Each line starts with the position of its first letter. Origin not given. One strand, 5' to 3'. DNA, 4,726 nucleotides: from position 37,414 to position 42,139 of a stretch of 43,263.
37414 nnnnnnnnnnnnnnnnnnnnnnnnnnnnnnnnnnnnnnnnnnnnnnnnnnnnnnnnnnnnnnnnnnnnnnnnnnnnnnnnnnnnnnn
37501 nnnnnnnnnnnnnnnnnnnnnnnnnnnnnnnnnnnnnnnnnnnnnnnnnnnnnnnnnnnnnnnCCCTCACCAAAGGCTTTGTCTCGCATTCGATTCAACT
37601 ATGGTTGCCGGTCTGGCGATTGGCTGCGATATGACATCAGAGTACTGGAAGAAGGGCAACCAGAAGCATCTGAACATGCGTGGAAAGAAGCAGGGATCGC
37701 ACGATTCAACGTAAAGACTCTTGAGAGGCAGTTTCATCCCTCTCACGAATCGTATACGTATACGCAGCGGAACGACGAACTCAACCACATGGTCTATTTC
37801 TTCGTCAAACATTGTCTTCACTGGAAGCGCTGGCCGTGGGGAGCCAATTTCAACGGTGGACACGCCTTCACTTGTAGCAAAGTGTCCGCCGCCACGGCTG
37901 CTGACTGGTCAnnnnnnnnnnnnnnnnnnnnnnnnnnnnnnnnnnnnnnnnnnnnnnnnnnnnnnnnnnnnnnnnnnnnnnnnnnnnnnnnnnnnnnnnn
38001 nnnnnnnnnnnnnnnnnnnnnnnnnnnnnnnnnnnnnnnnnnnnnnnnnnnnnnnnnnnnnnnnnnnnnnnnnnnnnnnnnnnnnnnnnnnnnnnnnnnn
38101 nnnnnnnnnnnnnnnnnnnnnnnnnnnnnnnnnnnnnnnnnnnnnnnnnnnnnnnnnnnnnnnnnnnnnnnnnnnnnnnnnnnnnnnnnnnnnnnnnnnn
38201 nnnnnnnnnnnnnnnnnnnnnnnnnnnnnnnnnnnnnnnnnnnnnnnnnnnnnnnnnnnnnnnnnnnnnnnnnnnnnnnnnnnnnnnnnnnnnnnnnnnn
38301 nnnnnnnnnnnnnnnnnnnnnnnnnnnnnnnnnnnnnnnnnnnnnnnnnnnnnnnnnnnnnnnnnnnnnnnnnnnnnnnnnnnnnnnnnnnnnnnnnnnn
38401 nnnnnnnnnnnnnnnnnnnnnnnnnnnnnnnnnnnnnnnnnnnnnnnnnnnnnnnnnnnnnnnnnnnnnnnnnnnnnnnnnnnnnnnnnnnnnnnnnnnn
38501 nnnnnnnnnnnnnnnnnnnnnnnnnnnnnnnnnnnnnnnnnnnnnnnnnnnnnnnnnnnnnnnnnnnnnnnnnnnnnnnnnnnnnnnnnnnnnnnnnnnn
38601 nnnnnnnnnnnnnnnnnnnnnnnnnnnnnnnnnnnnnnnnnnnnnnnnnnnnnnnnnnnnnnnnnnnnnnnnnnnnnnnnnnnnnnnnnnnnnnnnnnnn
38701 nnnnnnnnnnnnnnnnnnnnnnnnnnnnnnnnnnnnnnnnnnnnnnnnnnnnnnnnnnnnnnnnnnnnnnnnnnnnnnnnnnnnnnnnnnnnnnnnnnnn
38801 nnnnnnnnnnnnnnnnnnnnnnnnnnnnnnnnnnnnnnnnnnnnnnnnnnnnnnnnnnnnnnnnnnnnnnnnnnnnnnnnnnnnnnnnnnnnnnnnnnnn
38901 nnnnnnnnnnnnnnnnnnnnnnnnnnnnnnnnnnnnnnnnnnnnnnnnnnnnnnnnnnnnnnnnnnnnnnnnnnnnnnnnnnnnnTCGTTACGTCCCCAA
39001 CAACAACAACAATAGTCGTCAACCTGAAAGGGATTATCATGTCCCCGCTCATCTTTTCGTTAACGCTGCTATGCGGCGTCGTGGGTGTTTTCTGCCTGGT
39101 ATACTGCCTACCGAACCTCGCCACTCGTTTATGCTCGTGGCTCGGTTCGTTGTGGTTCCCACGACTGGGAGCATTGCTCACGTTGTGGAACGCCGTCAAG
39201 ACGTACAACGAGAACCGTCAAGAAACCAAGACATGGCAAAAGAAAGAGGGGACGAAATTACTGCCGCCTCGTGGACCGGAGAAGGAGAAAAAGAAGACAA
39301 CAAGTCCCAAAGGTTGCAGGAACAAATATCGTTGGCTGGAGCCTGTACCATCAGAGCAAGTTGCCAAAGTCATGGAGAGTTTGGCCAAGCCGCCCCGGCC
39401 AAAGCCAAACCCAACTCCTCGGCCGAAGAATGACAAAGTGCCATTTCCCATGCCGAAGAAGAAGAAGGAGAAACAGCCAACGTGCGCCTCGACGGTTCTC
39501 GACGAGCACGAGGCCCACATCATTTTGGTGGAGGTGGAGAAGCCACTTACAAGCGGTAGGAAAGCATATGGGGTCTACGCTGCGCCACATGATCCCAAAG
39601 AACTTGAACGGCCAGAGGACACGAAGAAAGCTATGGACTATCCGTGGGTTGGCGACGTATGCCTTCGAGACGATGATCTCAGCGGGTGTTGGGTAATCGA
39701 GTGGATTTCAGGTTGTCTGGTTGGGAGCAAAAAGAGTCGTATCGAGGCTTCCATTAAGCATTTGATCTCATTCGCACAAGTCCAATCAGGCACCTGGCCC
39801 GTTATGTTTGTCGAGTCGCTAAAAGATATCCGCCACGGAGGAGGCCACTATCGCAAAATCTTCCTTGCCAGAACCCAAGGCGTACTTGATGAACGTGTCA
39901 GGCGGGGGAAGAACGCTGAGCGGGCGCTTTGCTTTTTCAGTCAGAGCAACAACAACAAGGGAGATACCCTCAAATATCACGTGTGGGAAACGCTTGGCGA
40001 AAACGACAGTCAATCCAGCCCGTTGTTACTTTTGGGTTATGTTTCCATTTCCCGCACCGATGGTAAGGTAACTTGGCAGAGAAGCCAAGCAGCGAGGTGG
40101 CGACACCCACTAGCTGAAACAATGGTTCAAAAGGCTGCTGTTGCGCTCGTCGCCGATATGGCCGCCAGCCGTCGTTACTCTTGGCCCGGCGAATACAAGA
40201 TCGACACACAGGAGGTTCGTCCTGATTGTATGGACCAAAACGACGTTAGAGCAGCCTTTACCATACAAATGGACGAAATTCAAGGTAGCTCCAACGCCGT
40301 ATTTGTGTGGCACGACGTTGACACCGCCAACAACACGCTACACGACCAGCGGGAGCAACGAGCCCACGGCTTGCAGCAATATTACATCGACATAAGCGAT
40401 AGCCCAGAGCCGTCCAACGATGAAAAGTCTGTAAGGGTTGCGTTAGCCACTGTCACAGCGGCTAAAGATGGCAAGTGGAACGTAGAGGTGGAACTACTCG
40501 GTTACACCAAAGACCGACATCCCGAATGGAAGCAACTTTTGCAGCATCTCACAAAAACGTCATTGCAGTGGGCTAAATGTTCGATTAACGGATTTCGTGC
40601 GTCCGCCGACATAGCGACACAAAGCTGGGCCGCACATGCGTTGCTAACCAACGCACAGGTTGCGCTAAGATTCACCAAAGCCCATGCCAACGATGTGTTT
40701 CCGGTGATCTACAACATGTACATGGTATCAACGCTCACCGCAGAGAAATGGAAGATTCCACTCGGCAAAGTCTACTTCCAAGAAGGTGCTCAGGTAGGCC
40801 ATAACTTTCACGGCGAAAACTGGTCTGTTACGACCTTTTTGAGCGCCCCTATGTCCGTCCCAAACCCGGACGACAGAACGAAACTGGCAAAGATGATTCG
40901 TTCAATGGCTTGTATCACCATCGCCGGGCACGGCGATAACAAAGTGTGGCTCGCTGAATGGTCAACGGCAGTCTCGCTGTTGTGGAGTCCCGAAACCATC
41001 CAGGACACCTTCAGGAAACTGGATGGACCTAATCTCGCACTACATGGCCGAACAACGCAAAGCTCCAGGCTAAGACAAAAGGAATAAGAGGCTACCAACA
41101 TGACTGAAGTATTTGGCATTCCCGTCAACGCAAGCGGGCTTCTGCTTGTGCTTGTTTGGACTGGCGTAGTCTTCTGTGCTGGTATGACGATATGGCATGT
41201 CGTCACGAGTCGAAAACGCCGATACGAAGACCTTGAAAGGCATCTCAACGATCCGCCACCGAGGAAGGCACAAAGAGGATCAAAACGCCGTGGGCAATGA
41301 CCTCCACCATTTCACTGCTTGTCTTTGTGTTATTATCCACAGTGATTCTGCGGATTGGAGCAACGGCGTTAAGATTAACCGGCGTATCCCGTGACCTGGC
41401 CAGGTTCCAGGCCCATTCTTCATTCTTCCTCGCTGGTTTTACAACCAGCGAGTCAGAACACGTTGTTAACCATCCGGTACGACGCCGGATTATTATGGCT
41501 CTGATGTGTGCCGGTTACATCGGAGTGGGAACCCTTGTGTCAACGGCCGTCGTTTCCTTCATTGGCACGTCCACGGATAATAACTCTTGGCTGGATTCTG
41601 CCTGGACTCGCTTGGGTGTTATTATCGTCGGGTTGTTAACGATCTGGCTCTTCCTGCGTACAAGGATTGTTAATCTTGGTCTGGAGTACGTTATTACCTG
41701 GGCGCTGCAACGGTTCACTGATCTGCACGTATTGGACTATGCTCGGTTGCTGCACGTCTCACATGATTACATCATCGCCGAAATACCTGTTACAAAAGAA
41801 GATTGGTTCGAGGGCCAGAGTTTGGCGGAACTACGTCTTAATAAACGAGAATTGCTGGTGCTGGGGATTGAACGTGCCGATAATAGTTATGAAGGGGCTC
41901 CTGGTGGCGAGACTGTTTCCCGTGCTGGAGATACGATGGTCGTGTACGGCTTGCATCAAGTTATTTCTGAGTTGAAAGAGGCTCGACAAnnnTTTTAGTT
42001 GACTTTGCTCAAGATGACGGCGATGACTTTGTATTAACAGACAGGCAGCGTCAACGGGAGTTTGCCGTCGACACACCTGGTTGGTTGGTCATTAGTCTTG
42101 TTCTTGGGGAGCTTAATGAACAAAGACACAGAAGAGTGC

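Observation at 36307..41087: Tandem paralogs sharing only an N-terminal anchor and K/P-rich linker, with unrelated large C-terminal bodies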

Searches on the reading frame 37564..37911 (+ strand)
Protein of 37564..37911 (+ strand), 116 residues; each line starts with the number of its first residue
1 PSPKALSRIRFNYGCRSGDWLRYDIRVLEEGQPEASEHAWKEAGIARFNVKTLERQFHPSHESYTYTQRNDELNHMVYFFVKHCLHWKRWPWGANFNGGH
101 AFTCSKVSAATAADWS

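Call 31: predict_structure(alignment_id=A1)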
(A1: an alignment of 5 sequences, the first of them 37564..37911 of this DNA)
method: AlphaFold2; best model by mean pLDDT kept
length: 116 residues; sequences in the alignment: 5
mean_pLDDT: 87.7   pTM: 0.84
mean pLDDT of the five models: 87.7, 74.0, 71.7, 69.9, 68.8
residues with pLDDT >= 90: 70; 70-90: 32; 50-70: 14; < 50: 0
segments of 3 or more residues with pLDDT < 50: none
pLDDT, mean of each block of 10 residues (from residue 1): 81 97 94 85 94 91 67 89 93 87 88 84
secondary structure, 60 per line:
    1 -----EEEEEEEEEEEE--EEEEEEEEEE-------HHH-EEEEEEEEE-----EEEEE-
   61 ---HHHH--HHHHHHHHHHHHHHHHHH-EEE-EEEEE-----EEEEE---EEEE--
elements in order: E6-17 E20-29 E41-49 E55-59 H64-67 H70-87 E89-91 E93-97 E103-107 E111-114
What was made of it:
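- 37564..37911 (+): A repeat R2 (aa 420-535). This is the copy modelled with AlphaFold2. Order of elements: four strands, a long helix, then four short strands (call 31).
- Repeat fold: AlphaFold2 with only the five repeats as alignment gives pLDDT 87.7 and pTM 0.84 (call 31).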

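Call 32: search_protein_representatives(alignment_id=A1)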
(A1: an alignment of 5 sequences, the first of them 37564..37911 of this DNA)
Query: 5 sequences, 108 profile positions. Proteins with E-value up to 0.001 (for the whole library): 4; up to 1e-10: 2; up to 1e-30: 1. The best 4 are listed.
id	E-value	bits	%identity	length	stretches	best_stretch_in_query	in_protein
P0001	8.7e-188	627.3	-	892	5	2-108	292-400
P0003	2.1e-25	104.9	-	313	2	6-101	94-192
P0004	8.8e-10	54.7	-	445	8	63-93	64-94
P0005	2.1e-06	43.9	-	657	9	63-87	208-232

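Call 35: find_encoding_contigs(protein=P0003, flank=10000)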
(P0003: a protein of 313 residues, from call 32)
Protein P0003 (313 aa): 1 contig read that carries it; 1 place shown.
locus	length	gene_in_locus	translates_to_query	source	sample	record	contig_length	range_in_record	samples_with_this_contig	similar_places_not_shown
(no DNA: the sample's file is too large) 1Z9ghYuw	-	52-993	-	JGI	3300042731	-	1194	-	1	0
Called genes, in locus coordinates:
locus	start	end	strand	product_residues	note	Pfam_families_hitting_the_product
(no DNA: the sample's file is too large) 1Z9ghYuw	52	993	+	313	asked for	-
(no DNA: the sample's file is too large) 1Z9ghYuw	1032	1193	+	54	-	?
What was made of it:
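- Tried and rejected: It is 1.2 kb and its DNA could not be fetched (call 35).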

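Call 36: fold_search(model_id=the predicted structure, library=pdb)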
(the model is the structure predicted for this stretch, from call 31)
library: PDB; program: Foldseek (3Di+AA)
matches with E <= 10: 469; with E <= 0.001: 0
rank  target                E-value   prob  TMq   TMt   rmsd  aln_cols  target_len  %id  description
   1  9tjx_C                9.4e-02  0.51  0.32  0.27   7.3       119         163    9  Structure of factor VII Gla domain bound to EPCR (released 2026-03-25)
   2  7oks_A                1.4e-01  0.30  0.29  0.24   7.8       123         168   10  X-ray structure of soluble EPCR in P212121 space group (released 2022-04-27)
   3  6a5g_A                1.8e-01  0.54  0.26  0.21   6.4        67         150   13  The structure of [4+2] and [6+4] cyclase in the biosynthetic pathway of streptoseomycin (released 2019-02-06)
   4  9tjx_A                1.8e-01  0.23  0.30  0.24   8.7       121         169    9  Structure of factor VII Gla domain bound to EPCR (released 2026-03-25)
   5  9tjx_B                2.1e-01  0.30  0.32  0.25   7.5       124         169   11  Structure of factor VII Gla domain bound to EPCR (released 2026-03-25)
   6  7oks_C                2.3e-01  0.23  0.29  0.24   7.8       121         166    9  X-ray structure of soluble EPCR in P212121 space group (released 2022-04-27)
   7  1lqv_A                2.3e-01  0.21  0.29  0.23   8.3       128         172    8  Crystal structure of the Endothelial protein C receptor with phospholipid in the groove in complex with Gla domain of  (released 2002-06-19)
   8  4v3d_D                2.7e-01  0.33  0.35  0.28   7.0       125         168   10  The CIDRa domain from HB3var03 PfEMP1 bound to endothelial protein C receptor (released 2014-12-17)
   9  1l8j_A                2.7e-01  0.25  0.31  0.25   7.8       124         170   10  Crystal Structure of the Endothelial Protein C Receptor and Bound Phospholipid Molecule (released 2002-06-26)
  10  4n0c_A                2.9e-01  0.21  0.29  0.23   8.9       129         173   12  42F3 TCR pCPE3/H-2Ld complex (released 2015-08-19)
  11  8a22_Bp               3.0e-01  0.60  0.30  0.29   6.4        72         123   14  Structure of the mitochondrial ribosome from Polytomella magna (released 2022-11-16)
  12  7oks_B                3.2e-01  0.25  0.33  0.26   7.4       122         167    9  X-ray structure of soluble EPCR in P212121 space group (released 2022-04-27)
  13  5m3l_O                3.2e-01  0.23  0.25  0.15  13.6        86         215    9  Single-particle cryo-EM using alignment by classification (ABC): the structure of Lumbricus terrestris hemoglobin (released 2017-09-13)
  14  3d2u_A                3.4e-01  0.23  0.29  0.16   7.9       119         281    5  Structure of UL18, a Peptide-Binding Viral MHC Mimic, Bound to a Host Inhibitory Receptor (released 2008-07-08)
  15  2ia1_A                3.6e-01  0.30  0.33  0.26   9.6       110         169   10  Crystal structure of protein BH3703 from Bacillus halodurans, Pfam DUF600 (released 2006-10-03)
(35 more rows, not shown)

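Call 57: fold_search(model_id=the predicted structure, library=viral)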
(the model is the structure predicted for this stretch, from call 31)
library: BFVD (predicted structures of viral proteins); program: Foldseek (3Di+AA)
matches with E <= 10: 904; with E <= 0.001: 0
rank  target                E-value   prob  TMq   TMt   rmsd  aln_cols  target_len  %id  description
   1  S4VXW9                5.6e-02  0.75  0.28  0.08   5.8        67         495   10  Uncharacterized protein [Pandoravirus salinus]
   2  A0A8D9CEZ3            7.4e-02  0.66  0.36  0.27   8.9       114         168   10  Uncharacterized protein [uncultured marine phage]
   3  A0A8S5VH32            7.8e-02  0.99  0.52  0.50   4.1       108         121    6  Uncharacterized protein [Myoviridae sp. ctkfK18]
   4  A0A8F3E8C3            8.3e-02  0.94  0.51  0.43   5.6       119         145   17  (no name in the UniProt tables at hand)
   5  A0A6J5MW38            9.2e-02  0.91  0.34  0.11   6.1        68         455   12  Uncharacterized protein [uncultured Caudovirales phage]
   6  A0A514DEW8            1.7e-01  0.44  0.34  0.11  22.3       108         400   11  Uncharacterized protein [Streptomyces phage Dubu]
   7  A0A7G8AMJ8            2.0e-01  0.47  0.21  0.10   4.3        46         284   17  (no name in the UniProt tables at hand)
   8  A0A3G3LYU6            2.0e-01  0.12  0.22  0.22  13.7       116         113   12  Uncharacterized protein [Brevibacterium phage Cantare]
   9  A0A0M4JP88            2.5e-01  0.60  0.30  0.12   5.6        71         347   10  (no name in the UniProt tables at hand)
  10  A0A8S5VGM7            2.5e-01  0.38  0.40  0.40   7.8       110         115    9  Uncharacterized protein [Myoviridae sp. ctkfK18]
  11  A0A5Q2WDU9            2.5e-01  0.21  0.25  0.31   9.6        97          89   12  Uncharacterized protein [Bacillus phage vB_Bpu_PumA1]
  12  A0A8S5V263            2.7e-01  0.38  0.32  0.35  11.3        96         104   11  Uncharacterized protein [Myoviridae sp. ctJ2i1]
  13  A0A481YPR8            2.8e-01  0.09  0.17  0.15  18.6        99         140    8  Uncharacterized protein [Pithovirus LCDPAC02]
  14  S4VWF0                3.0e-01  0.41  0.25  0.08   7.0        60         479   12  Uncharacterized protein [Pandoravirus salinus]
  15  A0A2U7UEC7            3.1e-01  0.57  0.28  0.10   5.3        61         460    8  Uncharacterized protein [Pandoravirus neocaledonia]
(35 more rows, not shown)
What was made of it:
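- Closest known: Small alpha+beta two-layer sandwich domains. Different: Foldseek finds nothing with E below 0.09 in PDB or BFVD (calls 36, 57).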

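Call 60: search_solved_structures(query=A1, max_evalue=10)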
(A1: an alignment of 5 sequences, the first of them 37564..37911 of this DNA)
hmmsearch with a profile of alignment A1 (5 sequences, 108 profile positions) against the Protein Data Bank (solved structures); distinct sequences matched with E-value up to 10: 32.
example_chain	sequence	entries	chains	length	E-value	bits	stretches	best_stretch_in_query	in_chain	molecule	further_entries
4otm_A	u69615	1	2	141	0.085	16.1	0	53-103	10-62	Serine/threonine-protein kinase GCN2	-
7mfy_A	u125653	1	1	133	0.38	14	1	41-97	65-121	Retinol-binding protein 2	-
12ak_A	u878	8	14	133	0.39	13.9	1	41-97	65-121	Retinol-binding protein 2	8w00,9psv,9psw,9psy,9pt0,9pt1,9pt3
9psx_A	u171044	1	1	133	0.4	13.9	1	41-97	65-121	Retinol-binding protein 2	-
6e51_A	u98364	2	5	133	0.51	13.6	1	41-89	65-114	Retinol-binding protein 2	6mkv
4zj0_A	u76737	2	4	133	0.71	13.1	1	41-89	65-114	Retinol-binding protein 2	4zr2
4exz_A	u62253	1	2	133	0.74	13.1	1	41-89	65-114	Retinol-binding protein 2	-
5faz_A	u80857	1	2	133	0.75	13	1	41-89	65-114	Retinol-binding protein 2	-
6wnf_A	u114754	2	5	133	0.76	13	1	41-89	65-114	Retinol-binding protein 2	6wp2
6on5_A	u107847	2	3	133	0.8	13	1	41-89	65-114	Retinol-binding protein 2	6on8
6vis_A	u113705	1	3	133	0.8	12.9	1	41-89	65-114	Retinol-binding protein 2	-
6e6l_A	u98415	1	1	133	0.85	12.9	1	41-89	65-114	Retinol-binding protein 2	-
8db2_A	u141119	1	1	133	0.85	12.9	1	41-89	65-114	Retinol-binding protein 2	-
7mfx_A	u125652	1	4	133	0.86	12.9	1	41-89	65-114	Retinol-binding protein 2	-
6e50_A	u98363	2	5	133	0.86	12.9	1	41-89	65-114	Retinol-binding protein 2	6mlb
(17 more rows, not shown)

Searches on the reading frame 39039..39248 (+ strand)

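Call 72: search_protein_families(library=pfam, proteins=[window:39039-39248:+], max_evalue=10)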
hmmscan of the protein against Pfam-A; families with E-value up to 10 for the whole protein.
window:39039-39248:+ (70 aa): 2 families
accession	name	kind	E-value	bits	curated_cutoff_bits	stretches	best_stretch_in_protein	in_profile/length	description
PF13239.11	2TM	-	0.037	14.5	24.8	1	20-69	28-72/79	2TM domain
PF11190.13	DUF2976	-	0.14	12.4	28.2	1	35-67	29-61/87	Protein of unknown function (DUF2976)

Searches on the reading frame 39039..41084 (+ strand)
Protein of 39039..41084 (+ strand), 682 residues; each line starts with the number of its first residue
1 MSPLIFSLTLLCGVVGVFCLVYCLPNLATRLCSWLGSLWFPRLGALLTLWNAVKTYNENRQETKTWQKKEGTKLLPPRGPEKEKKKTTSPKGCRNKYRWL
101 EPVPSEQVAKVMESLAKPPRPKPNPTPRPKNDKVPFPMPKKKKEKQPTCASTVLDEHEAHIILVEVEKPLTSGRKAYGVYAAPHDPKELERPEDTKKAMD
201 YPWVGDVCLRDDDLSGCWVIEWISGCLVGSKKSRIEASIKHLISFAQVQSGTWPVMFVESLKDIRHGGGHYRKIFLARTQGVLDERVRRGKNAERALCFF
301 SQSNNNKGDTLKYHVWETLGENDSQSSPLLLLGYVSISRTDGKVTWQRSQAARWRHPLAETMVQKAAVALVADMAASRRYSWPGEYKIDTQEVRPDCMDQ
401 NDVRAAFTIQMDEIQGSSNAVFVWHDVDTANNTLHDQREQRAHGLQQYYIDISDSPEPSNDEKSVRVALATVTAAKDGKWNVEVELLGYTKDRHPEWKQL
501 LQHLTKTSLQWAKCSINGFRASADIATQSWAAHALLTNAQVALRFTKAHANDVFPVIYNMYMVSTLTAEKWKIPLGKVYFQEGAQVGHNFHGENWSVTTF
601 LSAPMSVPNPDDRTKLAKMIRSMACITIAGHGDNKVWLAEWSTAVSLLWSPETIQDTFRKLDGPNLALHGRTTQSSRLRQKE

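Call 6: search_protein_families(library=pfam, proteins=[window:39039-41084:+], max_evalue=0.1)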
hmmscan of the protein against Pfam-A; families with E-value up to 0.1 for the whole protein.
window:39039-41084:+ (682 aa): 0 families

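Call 7: search_protein_families(library=ncbifam, proteins=[window:39039-41084:+], max_evalue=0.1)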
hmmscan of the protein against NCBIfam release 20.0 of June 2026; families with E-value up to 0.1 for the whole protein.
window:39039-41084:+ (682 aa): 0 families

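Call 12: find_homologous_proteins(query=window:39039-41084:+)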
Query window:39039-41084:+ (682 aa): 1 proteins with E <= 0.001 among 8000 candidates.
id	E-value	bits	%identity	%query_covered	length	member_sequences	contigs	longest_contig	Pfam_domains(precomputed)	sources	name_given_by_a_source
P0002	0.0e+0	1485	100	93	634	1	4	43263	-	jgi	-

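Call 50: predict_structure(protein=window:39039-41084:+)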
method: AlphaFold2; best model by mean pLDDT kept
length: 682 residues; sequences in the alignment: 1
mean_pLDDT: 39.8   pTM: 0.27
mean pLDDT of the five models: 39.8, 35.5, 32.8, 30.6, 29.5
residues with pLDDT >= 90: 10; 70-90: 46; 50-70: 59; < 50: 567
segments of 3 or more residues with pLDDT < 50: 66-164, 169-176, 180-184, 188-192, 202-301, 303-305, 319-329, 351-682
pLDDT, mean of each block of 10 residues (from residue 1): 85 91 80 76 77 74 50 38 33 29 38 35 36 33 32 32 48 46 48 51 45 33 24 30 30 28 33 36 32 40 50 56 42 61 55 45 47 39 32 30 26 25 26 30 29 33 33 33 34 37 31 27 30 32 29 34 35 29 26 29 33 40 33 35 38 40 31 25 26
secondary structure, 60 per line:
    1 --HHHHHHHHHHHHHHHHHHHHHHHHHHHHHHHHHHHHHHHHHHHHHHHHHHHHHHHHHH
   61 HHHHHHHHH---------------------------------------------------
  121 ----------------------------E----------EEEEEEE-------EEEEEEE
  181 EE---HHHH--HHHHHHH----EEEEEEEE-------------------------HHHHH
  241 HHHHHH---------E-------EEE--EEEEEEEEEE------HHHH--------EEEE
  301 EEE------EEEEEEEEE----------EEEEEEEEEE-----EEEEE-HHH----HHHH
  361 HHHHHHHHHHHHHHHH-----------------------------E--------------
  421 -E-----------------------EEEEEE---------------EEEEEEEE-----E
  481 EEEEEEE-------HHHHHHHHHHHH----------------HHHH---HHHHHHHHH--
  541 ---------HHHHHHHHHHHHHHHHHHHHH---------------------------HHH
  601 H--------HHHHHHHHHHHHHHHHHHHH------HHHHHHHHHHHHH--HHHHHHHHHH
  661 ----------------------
elements in order (helices of 4 or more, strands of 3 or more residues): H3-69 E160-166 E174-182 H186-189 H192-198 E203-210 H236-246 E264-266 E269-278 H285-288 E297-303 E310-318 E329-338 E344-348 H357-376 E446-451 E467-474 E480-487 H495-506 H523-526 H530-538 H550-570 H598-601 H610-629 H636-648 H651-660
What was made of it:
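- The low-confidence B model has the same beta-beta-beta-beta-alpha order at residues 297-376 as the A repeat (calls 31, 50).
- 39039..39146 (+): B anchor module (aa 1-36): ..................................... AlphaFold2 places residues 3-69 in one helix with pLDDT 74-91 (call 50).
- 39189..39488 (+): B linker (aa 51-150): K 21, R 6, P 17, net +17. Probably disordered. Residues 66-164 have pLDDT below 50 and no secondary structure (call 50).
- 39489..41084 (+): B body (aa 151-682). No detectable homologue, internal repeat or family. The low-confidence model shows a beta-beta-beta-beta-alpha stretch at residues 297-376 (call 50).
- B model: residues 3-69 are helical and 66-164 unstructured (call 50). 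B's body could not be modelled (pLDDT 39.8, call 50).
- Tried and rejected: The single-sequence AlphaFold2 model is unusable for fold search (pLDDT 39.8, call 50).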

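Call 58: search_protein_families(library=padloc, proteins=[window:39039-41084:+], max_evalue=0.1)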
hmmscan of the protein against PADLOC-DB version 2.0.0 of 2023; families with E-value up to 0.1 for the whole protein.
window:39039-41084:+ (682 aa): 0 families

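Call 59: search_protein_families(library=phrogs, proteins=[window:39039-41084:+], max_evalue=0.1)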
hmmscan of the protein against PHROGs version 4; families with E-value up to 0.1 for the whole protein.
window:39039-41084:+ (682 aa): 0 families

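Call 61: search_solved_structures(query=window:39039-41084:+, max_evalue=10)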
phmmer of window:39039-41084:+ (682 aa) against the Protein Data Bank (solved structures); distinct sequences matched with E-value up to 10: 0.

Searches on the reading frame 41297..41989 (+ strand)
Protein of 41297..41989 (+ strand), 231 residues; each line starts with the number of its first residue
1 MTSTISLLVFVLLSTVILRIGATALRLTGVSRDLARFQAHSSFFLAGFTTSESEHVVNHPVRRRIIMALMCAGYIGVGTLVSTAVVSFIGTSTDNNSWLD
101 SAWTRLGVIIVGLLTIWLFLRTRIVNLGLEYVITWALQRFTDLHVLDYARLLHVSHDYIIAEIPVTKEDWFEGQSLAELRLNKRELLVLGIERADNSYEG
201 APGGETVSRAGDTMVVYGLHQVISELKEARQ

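Call 6: search_protein_families(library=pfam, proteins=[window:41297-41989:+], max_evalue=0.1)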
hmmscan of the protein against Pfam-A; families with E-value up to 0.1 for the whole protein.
window:41297-41989:+ (231 aa): 2 families
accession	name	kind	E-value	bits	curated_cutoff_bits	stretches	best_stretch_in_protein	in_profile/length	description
PF02080.26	TrkA_C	-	6.6e-09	36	27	1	160-228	1-68/71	TrkA-C domain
PF24095.1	DUF7378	-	0.0077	16.6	27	1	68-122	88-140/144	Domain of unknown function (DUF7378)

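Call 7: search_protein_families(library=ncbifam, proteins=[window:41297-41989:+], max_evalue=0.1)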
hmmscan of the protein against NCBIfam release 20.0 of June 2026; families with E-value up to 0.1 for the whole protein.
window:41297-41989:+ (231 aa): 1 family
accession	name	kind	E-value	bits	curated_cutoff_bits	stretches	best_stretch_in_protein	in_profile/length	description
NF007039.0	PRK09496.3-2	equivalog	0.061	12.1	293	1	160-227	153-217/446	Trk system potassium transporter TrkA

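Call 58: search_protein_families(library=padloc, proteins=[window:41297-41989:+], max_evalue=0.1)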
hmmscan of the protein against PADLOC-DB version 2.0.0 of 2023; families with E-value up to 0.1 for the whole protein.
window:41297-41989:+ (231 aa): 0 families
